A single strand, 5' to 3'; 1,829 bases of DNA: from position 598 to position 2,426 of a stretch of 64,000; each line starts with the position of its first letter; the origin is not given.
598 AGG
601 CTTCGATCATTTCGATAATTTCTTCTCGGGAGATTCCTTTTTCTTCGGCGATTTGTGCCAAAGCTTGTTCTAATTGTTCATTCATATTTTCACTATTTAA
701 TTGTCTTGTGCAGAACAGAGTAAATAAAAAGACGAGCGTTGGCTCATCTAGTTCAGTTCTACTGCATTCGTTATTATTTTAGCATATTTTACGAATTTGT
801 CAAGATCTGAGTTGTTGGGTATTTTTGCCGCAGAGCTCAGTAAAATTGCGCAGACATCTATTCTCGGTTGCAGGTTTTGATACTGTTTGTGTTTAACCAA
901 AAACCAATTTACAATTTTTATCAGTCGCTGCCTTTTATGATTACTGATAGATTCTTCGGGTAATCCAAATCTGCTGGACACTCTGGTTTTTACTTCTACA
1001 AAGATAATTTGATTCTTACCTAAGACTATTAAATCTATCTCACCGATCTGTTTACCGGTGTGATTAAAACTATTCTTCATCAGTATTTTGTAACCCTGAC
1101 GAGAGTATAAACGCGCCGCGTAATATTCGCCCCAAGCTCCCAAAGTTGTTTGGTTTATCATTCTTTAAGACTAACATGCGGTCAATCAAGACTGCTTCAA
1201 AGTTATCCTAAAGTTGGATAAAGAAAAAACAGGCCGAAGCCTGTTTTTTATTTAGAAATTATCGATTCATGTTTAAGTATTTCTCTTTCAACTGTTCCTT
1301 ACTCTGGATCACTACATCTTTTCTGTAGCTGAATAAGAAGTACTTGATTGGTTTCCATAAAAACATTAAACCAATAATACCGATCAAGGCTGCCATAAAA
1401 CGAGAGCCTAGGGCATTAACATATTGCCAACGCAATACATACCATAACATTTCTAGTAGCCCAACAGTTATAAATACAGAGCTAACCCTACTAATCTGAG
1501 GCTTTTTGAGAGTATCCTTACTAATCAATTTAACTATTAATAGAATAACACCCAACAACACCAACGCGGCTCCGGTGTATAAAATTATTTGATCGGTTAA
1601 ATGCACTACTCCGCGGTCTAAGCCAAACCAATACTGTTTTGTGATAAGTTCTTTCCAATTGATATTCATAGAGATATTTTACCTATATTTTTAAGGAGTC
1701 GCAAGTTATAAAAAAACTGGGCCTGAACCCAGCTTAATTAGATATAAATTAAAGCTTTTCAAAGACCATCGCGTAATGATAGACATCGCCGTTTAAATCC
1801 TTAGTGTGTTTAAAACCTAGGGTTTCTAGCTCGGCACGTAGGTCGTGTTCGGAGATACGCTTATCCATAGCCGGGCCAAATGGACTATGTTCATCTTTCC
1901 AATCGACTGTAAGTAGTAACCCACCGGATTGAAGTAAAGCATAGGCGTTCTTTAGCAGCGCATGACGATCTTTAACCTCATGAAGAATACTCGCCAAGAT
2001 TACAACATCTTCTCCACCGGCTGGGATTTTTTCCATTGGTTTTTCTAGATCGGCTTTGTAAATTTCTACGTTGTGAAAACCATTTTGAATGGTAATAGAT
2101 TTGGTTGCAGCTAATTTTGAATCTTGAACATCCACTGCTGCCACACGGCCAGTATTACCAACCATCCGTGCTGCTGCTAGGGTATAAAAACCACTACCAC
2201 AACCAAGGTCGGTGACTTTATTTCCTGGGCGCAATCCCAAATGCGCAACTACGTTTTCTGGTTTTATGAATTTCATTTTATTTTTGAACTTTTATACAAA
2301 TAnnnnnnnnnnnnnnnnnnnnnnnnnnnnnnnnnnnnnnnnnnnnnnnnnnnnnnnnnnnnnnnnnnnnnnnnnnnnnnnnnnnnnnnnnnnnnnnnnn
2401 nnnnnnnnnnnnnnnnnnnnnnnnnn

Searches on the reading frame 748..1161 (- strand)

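Call 92: search_protein_families(library=pfam, proteins=[window:748-1161:-], max_evalue=0.0001)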
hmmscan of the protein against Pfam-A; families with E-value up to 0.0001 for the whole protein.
window:748-1161:- (137 aa): 2 families
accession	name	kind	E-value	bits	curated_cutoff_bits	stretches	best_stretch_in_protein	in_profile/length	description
PF02021.23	UPF0102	-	5.6e-21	75.2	23.6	1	11-106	1-80/80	Uncharacterised protein family UPF0102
PF08378.17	NERD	-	3.8e-07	31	22.1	1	8-69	2-65/111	Nuclease-related domain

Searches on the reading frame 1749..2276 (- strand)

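Call 92: search_protein_families(library=pfam, proteins=[window:1749-2276:-], max_evalue=0.0001)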
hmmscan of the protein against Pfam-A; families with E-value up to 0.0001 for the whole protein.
window:1749-2276:- (175 aa): 12 families
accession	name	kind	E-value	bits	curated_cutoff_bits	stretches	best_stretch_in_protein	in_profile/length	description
PF13847.12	Methyltransf_31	-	4.2e-18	65.9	27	1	16-127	2-113/145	Methyltransferase domain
PF13649.12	Methyltransf_25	-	4.1e-13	50.3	27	1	21-119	1-97/97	Methyltransferase domain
PF08241.18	Methyltransf_11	-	1.5e-12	48.4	21.2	1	23-122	2-94/95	Methyltransferase domain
PF01209.24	Ubie_methyltran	-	5.3e-12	46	20.1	1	11-125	41-153/233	ubiE/COQ5 methyltransferase family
PF08242.18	Methyltransf_12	-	3.2e-11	44.3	30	1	23-121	2-98/98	Methyltransferase domain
PF05175.20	MTS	-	4.7e-09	36.5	23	1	11-144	25-157/170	Methyltransferase small domain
PF13489.12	Methyltransf_23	-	1.3e-08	35.2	27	1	15-129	20-122/164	Methyltransferase domain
PF01135.25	PCMT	-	6e-08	33.2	20.3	1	10-76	66-132/210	Protein-L-isoaspartate(D-aspartate) O-methyltransferase (PCMT)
PF06325.19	PrmA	-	6.9e-08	32.8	22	1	16-122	160-257/296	Ribosomal protein L11 methyltransferase (PrmA)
PF00891.24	Methyltransf_2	-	1.4e-05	24.9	22.3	1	7-126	52-167/210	O-methyltransferase domain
PF01728.25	FtsJ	-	1.6e-05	25.4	24.1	1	9-75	12-78/181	FtsJ-like methyltransferase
PF01189.24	Methyltr_RsmB-F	-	5.5e-05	23.4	27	0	13-84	4-75/199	16S rRNA methyltransferase RsmB/F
